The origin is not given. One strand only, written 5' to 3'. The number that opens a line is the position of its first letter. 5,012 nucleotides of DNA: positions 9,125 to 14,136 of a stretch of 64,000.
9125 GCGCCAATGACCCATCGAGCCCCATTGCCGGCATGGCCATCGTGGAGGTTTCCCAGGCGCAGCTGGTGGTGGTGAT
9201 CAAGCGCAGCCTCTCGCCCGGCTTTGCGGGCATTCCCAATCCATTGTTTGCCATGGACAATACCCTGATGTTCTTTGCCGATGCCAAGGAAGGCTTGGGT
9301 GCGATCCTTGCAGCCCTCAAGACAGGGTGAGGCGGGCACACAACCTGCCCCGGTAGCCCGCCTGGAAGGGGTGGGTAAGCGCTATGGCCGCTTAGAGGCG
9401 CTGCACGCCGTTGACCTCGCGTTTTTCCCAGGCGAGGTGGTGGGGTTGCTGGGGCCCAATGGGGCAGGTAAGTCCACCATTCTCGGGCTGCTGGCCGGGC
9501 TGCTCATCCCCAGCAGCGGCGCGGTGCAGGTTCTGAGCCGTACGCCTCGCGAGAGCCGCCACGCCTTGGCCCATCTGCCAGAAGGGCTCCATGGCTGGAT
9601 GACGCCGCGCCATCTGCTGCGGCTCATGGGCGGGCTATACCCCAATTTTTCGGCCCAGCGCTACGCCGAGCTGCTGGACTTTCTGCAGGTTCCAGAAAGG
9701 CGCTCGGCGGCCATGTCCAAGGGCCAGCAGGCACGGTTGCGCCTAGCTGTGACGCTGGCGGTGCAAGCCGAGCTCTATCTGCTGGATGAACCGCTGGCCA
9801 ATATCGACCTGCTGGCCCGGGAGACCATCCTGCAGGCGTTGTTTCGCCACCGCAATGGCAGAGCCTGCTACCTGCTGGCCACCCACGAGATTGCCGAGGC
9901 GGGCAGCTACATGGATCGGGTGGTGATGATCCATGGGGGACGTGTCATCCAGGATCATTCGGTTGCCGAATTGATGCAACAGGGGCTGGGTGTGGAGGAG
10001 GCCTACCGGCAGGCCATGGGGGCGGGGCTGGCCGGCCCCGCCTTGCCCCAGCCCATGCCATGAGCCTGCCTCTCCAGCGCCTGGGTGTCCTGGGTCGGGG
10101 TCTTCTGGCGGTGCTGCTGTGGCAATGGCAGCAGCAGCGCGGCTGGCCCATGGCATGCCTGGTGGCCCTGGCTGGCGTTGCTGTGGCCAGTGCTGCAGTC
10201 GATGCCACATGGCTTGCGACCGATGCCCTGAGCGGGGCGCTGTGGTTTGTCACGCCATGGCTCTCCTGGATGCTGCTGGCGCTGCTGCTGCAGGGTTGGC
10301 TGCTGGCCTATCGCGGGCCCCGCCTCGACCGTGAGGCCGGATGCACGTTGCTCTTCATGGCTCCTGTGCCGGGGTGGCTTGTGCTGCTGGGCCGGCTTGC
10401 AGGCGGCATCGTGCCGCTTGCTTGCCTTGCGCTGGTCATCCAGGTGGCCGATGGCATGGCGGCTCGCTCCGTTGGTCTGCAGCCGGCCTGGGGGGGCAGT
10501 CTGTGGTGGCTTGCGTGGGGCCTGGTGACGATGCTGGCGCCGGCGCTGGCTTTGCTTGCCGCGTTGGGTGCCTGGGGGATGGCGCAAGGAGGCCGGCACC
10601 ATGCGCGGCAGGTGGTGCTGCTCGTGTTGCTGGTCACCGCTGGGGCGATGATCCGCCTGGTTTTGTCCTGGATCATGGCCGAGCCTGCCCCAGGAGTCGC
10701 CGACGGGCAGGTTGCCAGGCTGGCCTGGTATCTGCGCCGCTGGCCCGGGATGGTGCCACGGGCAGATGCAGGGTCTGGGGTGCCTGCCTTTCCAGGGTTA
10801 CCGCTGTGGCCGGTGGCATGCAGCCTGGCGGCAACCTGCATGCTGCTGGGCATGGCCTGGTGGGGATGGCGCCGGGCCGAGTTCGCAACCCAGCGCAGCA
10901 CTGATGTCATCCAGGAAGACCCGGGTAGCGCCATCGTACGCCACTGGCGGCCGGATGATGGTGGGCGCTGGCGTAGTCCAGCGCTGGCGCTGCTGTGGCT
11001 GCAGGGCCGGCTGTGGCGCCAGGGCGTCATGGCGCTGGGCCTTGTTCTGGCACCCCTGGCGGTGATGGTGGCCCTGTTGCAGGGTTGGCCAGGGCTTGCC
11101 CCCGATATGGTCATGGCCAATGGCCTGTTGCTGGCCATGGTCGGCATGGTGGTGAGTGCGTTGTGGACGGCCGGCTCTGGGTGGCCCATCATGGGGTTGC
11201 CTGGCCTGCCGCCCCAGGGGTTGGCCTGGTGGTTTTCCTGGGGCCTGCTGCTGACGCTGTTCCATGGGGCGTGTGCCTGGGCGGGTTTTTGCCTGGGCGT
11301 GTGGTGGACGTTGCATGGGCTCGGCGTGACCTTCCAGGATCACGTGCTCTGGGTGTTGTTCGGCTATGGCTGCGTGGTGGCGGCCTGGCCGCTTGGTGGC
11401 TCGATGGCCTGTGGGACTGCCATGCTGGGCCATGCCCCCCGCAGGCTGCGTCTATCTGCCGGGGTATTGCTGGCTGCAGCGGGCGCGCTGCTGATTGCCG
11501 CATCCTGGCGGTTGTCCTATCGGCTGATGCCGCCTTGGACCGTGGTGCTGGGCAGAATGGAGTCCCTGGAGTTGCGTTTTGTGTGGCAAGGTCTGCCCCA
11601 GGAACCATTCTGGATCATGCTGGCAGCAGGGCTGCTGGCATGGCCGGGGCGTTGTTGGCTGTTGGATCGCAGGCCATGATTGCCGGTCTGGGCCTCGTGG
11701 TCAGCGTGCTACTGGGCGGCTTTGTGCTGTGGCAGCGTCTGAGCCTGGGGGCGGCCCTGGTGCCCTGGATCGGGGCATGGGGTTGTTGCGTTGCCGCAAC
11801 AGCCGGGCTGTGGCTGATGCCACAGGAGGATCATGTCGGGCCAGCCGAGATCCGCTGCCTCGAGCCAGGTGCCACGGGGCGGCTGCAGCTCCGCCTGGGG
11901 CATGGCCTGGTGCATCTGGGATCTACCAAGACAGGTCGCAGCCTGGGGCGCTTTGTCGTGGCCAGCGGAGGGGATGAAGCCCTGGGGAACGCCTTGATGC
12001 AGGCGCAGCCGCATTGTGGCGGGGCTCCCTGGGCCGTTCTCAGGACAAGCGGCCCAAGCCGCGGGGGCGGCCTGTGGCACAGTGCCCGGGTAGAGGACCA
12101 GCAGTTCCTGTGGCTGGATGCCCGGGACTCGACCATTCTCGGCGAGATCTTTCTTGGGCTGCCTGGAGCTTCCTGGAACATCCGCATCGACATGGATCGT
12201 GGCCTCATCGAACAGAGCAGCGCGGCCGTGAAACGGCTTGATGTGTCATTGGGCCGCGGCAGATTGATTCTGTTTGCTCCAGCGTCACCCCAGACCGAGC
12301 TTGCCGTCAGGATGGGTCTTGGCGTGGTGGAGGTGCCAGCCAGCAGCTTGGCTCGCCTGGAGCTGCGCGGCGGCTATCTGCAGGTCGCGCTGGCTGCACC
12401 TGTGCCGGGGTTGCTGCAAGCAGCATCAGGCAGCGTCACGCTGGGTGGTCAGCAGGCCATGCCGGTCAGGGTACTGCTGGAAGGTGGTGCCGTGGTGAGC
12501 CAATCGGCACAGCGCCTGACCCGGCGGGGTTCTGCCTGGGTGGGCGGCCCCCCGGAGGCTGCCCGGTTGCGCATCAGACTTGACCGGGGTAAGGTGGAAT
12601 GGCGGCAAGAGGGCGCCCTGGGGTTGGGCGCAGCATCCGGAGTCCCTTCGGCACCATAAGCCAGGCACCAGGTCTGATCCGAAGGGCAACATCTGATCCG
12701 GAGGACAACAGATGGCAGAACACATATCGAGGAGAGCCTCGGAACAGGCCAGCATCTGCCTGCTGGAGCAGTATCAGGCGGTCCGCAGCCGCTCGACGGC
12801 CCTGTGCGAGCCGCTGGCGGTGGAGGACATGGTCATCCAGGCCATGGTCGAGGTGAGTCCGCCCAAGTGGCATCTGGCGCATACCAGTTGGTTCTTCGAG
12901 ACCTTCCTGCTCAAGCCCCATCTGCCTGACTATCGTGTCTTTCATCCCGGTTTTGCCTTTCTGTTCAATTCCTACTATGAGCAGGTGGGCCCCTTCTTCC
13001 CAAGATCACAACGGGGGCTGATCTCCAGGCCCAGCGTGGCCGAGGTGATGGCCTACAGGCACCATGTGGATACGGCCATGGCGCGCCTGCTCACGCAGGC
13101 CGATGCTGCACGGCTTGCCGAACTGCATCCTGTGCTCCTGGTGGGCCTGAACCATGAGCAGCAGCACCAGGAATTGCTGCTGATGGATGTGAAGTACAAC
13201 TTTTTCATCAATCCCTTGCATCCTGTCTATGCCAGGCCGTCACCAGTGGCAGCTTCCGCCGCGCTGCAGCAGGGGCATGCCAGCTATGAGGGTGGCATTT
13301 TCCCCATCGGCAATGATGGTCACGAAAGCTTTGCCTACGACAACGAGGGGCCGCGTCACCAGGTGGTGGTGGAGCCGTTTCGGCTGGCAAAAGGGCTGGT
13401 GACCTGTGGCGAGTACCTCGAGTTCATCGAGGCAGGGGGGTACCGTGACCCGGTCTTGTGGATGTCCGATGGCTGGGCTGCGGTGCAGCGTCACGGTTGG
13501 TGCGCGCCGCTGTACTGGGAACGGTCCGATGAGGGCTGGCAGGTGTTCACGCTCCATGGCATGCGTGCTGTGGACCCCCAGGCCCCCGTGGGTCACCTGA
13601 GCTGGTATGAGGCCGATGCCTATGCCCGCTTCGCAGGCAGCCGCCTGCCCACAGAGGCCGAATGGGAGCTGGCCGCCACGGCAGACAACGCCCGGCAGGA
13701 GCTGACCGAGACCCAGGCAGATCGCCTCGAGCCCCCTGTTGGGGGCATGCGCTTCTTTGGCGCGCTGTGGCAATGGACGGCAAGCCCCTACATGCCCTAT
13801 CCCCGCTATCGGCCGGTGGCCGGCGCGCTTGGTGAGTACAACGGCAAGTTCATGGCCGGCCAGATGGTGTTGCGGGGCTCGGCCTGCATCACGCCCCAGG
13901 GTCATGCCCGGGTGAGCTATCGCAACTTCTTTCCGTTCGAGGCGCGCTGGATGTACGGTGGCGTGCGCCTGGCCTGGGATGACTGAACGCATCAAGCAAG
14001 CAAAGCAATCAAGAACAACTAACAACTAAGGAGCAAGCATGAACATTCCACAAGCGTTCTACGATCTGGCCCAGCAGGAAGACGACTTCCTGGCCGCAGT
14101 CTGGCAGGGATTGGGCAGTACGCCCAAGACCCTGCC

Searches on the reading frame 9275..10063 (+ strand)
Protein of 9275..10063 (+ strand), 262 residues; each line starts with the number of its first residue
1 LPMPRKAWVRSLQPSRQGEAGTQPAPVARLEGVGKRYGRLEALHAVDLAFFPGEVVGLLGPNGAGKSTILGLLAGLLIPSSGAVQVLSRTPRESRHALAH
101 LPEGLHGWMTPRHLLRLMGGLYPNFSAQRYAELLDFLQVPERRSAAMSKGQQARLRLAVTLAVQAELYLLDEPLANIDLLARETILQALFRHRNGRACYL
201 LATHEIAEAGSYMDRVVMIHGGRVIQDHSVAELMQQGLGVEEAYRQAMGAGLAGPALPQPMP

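Call 31: search_protein_families(library=pfam, proteins=[window:9275-10063:+], max_evalue=0.00001)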
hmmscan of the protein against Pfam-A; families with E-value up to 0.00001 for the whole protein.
window:9275-10063:+ (262 aa): 2 families
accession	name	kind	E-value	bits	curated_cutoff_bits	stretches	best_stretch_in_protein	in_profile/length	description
PF00005.33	ABC_tran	-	1.1e-21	78.3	25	1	43-175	1-137/137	ABC transporter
PF13304.12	AAA_21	-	3.3e-09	37.7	27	0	56-77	2-23/304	AAA domain, putative AbiEii toxin, Type IV TA system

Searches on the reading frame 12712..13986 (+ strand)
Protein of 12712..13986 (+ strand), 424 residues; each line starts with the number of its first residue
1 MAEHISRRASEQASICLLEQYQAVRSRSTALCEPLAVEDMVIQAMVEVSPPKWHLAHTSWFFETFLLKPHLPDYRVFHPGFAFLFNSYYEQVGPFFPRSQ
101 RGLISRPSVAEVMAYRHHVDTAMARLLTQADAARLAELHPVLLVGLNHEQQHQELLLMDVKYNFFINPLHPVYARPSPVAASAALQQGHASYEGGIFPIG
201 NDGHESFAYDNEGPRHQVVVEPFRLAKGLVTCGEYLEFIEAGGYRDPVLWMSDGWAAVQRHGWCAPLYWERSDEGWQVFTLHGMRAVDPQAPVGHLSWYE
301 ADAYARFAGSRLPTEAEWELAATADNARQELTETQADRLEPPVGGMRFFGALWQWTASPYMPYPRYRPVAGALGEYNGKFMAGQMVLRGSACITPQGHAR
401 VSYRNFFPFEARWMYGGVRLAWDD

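Call 31: search_protein_families(library=pfam, proteins=[window:12712-13986:+], max_evalue=0.00001)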
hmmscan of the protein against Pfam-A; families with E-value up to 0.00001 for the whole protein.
window:12712-13986:+ (424 aa): 2 families
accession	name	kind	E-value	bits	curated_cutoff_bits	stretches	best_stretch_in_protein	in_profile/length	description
PF03781.23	FGE-sulfatase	-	1.4e-29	104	23.3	1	191-334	7-134/255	Sulfatase-modifying factor enzyme 1-like domain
PF12867.12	DinB_2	-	2.8e-09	37.9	24.8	1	20-154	1-126/128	DinB superfamily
